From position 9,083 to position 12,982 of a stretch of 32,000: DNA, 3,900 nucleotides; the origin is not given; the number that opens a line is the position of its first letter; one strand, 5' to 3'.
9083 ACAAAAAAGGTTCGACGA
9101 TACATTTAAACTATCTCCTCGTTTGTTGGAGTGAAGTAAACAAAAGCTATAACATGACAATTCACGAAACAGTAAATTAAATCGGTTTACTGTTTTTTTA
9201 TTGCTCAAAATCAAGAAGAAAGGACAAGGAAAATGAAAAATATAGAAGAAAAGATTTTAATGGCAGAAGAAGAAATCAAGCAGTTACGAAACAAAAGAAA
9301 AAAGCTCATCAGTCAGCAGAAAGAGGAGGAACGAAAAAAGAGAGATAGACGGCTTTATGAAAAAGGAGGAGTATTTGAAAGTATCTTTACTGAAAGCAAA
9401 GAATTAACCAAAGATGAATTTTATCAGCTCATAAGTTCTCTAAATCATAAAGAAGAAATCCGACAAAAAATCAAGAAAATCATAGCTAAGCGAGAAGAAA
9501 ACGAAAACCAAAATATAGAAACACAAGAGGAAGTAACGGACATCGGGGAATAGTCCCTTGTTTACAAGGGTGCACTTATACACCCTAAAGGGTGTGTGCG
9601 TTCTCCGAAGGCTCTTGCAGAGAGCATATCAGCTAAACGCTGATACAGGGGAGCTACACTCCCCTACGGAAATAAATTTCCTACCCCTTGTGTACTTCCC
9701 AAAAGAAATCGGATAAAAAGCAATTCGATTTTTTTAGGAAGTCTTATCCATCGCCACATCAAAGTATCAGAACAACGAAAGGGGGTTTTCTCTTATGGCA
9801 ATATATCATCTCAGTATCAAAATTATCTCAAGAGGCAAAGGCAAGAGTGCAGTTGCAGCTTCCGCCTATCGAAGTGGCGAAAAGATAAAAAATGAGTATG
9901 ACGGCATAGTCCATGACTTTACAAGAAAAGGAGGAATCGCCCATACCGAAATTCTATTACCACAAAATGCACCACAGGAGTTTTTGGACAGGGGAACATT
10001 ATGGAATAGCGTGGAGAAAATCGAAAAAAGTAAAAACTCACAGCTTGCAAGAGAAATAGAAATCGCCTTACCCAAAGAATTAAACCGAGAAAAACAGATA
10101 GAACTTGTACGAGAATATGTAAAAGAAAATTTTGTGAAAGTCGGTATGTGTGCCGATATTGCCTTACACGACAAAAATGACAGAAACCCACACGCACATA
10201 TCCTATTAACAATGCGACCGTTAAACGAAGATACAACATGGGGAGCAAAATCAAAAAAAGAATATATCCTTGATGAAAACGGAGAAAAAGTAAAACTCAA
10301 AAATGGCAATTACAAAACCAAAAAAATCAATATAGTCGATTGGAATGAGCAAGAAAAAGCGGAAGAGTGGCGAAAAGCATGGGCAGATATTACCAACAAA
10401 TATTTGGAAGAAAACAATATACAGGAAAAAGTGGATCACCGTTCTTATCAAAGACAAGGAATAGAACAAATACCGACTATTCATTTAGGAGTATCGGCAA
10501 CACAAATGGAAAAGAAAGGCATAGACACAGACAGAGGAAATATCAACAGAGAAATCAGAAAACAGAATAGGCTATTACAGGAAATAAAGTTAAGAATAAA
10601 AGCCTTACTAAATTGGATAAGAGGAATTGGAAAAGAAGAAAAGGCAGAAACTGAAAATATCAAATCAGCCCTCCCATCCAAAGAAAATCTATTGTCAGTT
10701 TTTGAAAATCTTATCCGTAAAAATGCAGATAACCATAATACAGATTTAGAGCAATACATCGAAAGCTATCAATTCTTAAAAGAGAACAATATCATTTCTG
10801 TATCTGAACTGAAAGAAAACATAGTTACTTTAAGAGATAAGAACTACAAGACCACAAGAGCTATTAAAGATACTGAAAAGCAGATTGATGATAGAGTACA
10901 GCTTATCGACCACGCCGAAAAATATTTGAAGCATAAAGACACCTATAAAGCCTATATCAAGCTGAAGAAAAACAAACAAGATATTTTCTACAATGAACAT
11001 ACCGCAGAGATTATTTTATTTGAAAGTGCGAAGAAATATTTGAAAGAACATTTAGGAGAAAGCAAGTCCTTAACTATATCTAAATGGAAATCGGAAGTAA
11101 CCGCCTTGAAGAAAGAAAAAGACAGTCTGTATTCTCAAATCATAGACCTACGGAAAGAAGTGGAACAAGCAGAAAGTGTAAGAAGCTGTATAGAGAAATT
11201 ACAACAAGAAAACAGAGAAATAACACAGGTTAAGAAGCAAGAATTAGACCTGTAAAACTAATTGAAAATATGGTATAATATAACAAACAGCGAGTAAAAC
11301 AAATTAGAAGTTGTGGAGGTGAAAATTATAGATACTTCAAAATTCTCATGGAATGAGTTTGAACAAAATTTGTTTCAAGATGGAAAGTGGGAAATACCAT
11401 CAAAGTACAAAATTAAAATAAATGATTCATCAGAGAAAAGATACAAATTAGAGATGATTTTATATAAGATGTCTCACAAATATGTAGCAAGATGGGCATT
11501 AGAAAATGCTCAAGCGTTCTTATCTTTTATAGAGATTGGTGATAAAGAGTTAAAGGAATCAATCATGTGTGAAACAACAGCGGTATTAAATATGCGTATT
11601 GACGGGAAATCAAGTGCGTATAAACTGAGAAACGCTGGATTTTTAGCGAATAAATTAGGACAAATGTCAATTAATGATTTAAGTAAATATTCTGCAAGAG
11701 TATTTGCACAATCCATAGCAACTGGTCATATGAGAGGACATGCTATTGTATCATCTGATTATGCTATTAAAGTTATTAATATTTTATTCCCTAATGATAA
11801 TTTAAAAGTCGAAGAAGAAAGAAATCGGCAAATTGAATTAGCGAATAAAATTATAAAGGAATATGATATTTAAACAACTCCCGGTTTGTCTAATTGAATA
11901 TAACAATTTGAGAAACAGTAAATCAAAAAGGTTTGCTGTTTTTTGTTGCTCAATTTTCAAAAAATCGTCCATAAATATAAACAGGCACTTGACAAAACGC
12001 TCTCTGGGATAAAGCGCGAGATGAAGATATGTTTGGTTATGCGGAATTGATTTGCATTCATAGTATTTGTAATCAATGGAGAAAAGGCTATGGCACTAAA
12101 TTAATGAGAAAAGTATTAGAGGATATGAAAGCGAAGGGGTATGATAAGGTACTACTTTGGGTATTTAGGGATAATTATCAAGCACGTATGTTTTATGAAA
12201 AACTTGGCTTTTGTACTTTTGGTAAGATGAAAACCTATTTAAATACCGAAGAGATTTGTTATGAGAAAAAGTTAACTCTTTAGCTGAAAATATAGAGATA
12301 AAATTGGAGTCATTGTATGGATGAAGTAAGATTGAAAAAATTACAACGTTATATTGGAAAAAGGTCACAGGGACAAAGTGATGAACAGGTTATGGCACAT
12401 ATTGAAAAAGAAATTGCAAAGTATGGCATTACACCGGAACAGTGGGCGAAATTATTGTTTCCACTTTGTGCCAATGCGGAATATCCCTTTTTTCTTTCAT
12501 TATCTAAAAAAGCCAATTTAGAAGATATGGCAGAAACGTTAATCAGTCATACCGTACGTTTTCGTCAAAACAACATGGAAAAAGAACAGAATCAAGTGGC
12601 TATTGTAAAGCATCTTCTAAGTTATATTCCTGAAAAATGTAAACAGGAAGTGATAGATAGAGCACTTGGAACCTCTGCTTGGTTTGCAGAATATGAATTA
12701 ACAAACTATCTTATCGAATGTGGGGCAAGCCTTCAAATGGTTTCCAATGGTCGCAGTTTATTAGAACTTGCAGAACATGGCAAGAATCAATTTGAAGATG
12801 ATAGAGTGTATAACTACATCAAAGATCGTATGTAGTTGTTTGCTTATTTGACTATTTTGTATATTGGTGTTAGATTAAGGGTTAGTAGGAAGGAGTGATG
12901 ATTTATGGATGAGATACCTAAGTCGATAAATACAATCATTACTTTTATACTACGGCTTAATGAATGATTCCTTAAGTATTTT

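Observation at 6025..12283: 5.75-kb serine-recombinase mobilisable element caught inside a GNAT gene, with frame-exact empty-site reconstruction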

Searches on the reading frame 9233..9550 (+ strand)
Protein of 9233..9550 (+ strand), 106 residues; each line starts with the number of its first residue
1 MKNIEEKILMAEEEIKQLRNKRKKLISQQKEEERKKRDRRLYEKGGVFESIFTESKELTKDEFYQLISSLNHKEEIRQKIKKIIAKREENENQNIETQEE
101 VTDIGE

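Call 5: search_protein_families(library=pfam, proteins=[window:9233-9550:+], max_evalue=0.01)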
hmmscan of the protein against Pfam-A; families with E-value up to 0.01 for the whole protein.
window:9233-9550:+ (106 aa): 2 families
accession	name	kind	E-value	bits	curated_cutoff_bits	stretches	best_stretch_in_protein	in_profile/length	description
PF12958.12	DUF3847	-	7.9e-14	51.9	40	1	6-78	7-79/81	Protein of unknown function (DUF3847)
PF08946.15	Osmo_CC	-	0.0055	17.4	24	1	3-28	16-41/46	Osmosensory transporter coiled coil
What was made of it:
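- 9233..9553 (+): DUF3847 coiled-coil protein, conserved partner upstream of the relaxase. Inferred to be a relaxosome accessory protein. Pfam PF12958, 51.9 bits (call 5).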

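Call 34: search_protein_families(library=ncbifam, proteins=[window:9233-9550:+], max_evalue=0.001)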
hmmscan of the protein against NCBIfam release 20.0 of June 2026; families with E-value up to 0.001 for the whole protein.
window:9233-9550:+ (106 aa): 0 families

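Call 48: search_protein_families(library=padloc, proteins=[window:9233-9550:+], max_evalue=0.01)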
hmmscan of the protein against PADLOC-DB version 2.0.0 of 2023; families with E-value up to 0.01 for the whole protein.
window:9233-9550:+ (106 aa): 0 families

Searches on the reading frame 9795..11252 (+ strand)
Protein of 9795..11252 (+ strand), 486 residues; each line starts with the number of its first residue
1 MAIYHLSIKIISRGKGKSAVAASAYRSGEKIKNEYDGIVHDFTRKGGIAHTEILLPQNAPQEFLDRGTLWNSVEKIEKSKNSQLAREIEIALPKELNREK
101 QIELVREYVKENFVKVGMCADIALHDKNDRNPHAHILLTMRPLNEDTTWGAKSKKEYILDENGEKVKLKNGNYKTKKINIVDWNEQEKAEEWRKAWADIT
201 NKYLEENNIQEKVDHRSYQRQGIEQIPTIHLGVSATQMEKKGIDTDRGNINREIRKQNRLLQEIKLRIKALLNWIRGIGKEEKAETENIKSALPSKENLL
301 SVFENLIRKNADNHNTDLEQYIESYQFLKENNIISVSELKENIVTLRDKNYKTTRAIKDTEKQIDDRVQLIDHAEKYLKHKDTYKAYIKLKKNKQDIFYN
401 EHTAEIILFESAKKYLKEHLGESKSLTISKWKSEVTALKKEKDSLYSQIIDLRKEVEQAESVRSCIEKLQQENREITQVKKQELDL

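Call 5: search_protein_families(library=pfam, proteins=[window:9795-11252:+], max_evalue=0.01)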
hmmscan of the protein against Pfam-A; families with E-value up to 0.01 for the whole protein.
window:9795-11252:+ (486 aa): 1 family
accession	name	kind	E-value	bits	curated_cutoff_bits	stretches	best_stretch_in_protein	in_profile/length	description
PF03389.21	MobA_MobL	-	8.9e-102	340.1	26.7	1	17-241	1-224/224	MobA/MobL family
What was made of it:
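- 9795..11255 (+): MobQ-family relaxase (486 aa), with Tyr25 and the HxD...NPHAH metal motif. Pfam MobA_MobL, 340 bits (call 5).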

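Call 34: search_protein_families(library=ncbifam, proteins=[window:9795-11252:+], max_evalue=0.001)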
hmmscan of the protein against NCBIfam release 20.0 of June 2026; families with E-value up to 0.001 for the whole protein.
window:9795-11252:+ (486 aa): 4 families
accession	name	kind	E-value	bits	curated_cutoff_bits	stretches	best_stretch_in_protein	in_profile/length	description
NF041496.1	MobQ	equivalog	1.3e-85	286.1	200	1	1-221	1-197/197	MobQ family relaxase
TIGR02768.1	TraA_Ti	equivalog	6.4e-82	276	590.45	1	1-271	1-259/751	Ti-type conjugative transfer relaxase TraA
NF010464.0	PRK13889.1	subfamily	1.4e-72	245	1015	2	1-154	1-157/992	conjugal transfer relaxase TraA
NF010402.0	PRK13826.1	subfamily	2.6e-52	177.9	1317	1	1-258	1-260/1102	Dtr system oriT relaxase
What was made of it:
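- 9795..11255 (+): NCBIfam MobQ, 286 bits against a cut-off of 200 (call 34).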

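Call 54: search_solved_structures(query=window:9795-11252:+, max_evalue=0.001, show_alignments=2)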
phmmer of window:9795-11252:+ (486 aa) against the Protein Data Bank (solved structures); distinct sequences matched with E-value up to 0.001: 2.
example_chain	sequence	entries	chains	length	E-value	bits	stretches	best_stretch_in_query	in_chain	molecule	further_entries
4ht4_A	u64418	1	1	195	7.3e-37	130.6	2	2-158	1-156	Nicking enzyme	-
2ns6_A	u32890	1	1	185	1.5e-11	47.2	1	2-206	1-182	Mobilization protein A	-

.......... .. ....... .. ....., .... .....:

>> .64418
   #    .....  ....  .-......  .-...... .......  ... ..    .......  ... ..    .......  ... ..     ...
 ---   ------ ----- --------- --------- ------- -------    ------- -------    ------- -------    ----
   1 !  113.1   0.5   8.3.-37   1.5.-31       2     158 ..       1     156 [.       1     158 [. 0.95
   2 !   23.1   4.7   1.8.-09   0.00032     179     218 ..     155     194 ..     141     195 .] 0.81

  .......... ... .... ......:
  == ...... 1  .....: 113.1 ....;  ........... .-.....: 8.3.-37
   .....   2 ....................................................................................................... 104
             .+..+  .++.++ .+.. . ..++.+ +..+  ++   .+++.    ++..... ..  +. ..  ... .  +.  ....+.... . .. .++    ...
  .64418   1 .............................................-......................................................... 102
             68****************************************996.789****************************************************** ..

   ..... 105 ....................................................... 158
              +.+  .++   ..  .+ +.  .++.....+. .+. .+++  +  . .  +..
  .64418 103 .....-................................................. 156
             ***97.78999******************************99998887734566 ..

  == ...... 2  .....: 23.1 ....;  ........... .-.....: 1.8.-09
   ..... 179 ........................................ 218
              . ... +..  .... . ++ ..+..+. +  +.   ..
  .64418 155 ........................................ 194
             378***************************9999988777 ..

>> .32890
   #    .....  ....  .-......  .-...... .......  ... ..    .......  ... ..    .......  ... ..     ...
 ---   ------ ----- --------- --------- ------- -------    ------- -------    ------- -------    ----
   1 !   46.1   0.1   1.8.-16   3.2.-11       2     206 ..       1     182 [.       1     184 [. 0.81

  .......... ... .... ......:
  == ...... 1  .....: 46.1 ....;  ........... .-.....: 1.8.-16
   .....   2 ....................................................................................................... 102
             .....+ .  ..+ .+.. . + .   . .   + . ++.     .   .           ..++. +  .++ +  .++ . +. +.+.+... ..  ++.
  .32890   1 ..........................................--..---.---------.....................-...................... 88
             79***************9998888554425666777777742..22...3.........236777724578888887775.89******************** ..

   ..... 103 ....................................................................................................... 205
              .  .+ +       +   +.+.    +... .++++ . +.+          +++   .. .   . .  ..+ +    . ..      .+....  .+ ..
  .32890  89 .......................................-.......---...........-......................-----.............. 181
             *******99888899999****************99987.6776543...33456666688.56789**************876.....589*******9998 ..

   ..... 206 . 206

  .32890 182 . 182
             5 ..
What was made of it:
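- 9795..11255 (+): It aligns to NES 4HT4 and MobA 2NS6 (call 54).
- On MOBQ relaxases: The alignment to NES 4HT4 and MobA 2NS6 places Tyr25 and HD...NPHAH (call 54).
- The relaxase passes the NCBIfam MobQ cut-off and aligns with NES and MobA, including Tyr25 and NPHAH (calls 34, 54).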

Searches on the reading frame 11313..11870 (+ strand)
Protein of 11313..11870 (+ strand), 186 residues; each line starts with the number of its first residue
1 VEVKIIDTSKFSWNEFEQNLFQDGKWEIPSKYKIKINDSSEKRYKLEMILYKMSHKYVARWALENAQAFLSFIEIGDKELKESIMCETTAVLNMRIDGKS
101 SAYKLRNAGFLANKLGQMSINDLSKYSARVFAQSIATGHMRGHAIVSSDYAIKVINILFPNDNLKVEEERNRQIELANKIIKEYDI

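Call 5: search_protein_families(library=pfam, proteins=[window:11313-11870:+], max_evalue=0.01)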
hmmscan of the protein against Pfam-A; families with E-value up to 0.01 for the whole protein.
window:11313-11870:+ (186 aa): 1 family
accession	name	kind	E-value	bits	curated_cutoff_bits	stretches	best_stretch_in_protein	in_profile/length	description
PF21805.3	Imm5_like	-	2e-24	86.3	25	1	51-177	4-126/129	Imm-5 like putative immunity protein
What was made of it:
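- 11313..11873 (+): Cargo slot 2: Imm5-like putative immunity protein (186 aa). Pfam PF21805, 86 bits (call 5).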

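Call 34: search_protein_families(library=ncbifam, proteins=[window:11313-11870:+], max_evalue=0.001)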
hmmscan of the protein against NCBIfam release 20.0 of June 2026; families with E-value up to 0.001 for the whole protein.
window:11313-11870:+ (186 aa): 0 families

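Call 48: search_protein_families(library=padloc, proteins=[window:11313-11870:+], max_evalue=0.01)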
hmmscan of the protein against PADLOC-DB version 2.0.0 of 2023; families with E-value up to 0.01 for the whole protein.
window:11313-11870:+ (186 aa): 0 families

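Call 70: find_encoding_contigs(protein=window:11313-11870:+, flank=10000, max_places=10)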
Protein window:11313-11870:+ (186 aa): 13 contigs read that carry it; 10 places shown.
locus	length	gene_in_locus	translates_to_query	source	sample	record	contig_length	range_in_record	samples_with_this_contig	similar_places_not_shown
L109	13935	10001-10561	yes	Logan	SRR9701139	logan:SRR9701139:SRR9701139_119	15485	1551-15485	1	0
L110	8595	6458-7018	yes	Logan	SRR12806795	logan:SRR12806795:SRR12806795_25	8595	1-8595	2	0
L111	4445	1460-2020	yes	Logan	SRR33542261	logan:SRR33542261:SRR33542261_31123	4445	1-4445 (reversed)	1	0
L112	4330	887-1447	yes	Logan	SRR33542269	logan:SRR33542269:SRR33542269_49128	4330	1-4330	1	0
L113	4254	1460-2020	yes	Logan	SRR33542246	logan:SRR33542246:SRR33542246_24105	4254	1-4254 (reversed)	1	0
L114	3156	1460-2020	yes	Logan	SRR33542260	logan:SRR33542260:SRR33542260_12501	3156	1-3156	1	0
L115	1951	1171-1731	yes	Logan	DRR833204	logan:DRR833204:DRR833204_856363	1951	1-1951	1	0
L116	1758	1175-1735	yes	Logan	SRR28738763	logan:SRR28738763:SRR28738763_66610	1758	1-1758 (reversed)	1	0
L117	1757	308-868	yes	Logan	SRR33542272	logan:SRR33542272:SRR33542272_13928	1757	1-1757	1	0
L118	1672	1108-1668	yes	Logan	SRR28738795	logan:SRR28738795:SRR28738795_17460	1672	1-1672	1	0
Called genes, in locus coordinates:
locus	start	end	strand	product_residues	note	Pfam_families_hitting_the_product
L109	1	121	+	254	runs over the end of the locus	PF08241:Methyltransf_11, PF13649:Methyltransf_25 (faint), PF13847:Methyltransf_31 (weak)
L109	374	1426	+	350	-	-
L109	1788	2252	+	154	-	-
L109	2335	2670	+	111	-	PF04993:TfoX_N (weak)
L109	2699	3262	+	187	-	PF13302:Acetyltransf_3, PF00583:Acetyltransf_1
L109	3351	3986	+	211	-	PF13468:Glyoxalase_3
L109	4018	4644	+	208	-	PF11667:DUF3267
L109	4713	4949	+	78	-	-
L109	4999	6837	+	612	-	PF00239:Resolvase, PF07508:Recombinase, PF13408:Zn_ribbon_recom, PF14287:DUF4368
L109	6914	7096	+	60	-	PF14202:TnpW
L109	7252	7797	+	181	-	PF04191:PEMT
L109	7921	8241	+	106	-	PF12958:DUF3847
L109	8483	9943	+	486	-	PF03389:MobA_MobL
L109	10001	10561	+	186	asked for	PF21805:Imm5_like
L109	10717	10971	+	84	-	PF00583:Acetyltransf_1, PF08445:FR47, PF13508:Acetyltransf_7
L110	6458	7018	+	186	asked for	PF21805:Imm5_like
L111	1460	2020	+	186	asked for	PF21805:Imm5_like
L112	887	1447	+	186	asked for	PF21805:Imm5_like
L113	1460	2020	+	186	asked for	PF21805:Imm5_like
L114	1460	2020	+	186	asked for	PF21805:Imm5_like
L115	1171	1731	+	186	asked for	PF21805:Imm5_like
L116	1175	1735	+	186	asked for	PF21805:Imm5_like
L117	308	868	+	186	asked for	PF21805:Imm5_like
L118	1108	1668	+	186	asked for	PF21805:Imm5_like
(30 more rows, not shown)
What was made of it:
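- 11313..11873 (+): The identical protein occurs beside other MobQ and T4CP genes (call 70).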

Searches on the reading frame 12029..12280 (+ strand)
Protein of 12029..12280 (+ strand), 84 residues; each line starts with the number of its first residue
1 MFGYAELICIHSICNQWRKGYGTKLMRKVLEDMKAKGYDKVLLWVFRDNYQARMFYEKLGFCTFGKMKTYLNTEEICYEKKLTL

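Call 5: search_protein_families(library=pfam, proteins=[window:12029-12280:+], max_evalue=0.01)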
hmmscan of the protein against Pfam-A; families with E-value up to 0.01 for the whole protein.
window:12029-12280:+ (84 aa): 6 families
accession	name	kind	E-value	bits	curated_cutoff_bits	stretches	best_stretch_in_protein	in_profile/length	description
PF00583.31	Acetyltransf_1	-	3.7e-12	47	20.7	1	15-61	70-116/116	Acetyltransferase (GNAT) family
PF13508.13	Acetyltransf_7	-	5.2e-08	33.6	27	1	16-61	40-82/84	Acetyltransferase (GNAT) domain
PF08445.16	FR47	-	7.8e-08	32.6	22.1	1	17-63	34-79/86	FR47-like protein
PF13673.13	Acetyltransf_10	-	1.2e-05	25.7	23.6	1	18-67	65-113/128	Acetyltransferase (GNAT) domain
PF13527.13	Acetyltransf_9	-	0.00011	22.6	25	1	18-61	86-124/127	Acetyltransferase (GNAT) domain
PF13302.13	Acetyltransf_3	-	0.00046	21.3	25.4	1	16-61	91-137/138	Acetyltransferase (GNAT) domain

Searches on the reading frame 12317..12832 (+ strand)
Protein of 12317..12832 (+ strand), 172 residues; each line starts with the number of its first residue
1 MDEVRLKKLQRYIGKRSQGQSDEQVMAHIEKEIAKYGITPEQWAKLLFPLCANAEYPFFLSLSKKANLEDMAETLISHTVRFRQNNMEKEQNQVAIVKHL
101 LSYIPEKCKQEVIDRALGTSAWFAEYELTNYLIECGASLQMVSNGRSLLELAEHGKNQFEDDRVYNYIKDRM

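Call 5: search_protein_families(library=pfam, proteins=[window:12317-12832:+], max_evalue=0.01)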
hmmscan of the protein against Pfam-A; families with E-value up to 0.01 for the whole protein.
window:12317-12832:+ (172 aa): 0 families

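Call 48: search_protein_families(library=padloc, proteins=[window:12317-12832:+], max_evalue=0.01)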
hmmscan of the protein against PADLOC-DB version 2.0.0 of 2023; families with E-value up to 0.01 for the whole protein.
window:12317-12832:+ (172 aa): 1 family
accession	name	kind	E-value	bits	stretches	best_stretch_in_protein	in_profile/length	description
PDLC00159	HamA1|HamA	-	0.0043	14.7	1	12-56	170-214/257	DUF1837 domain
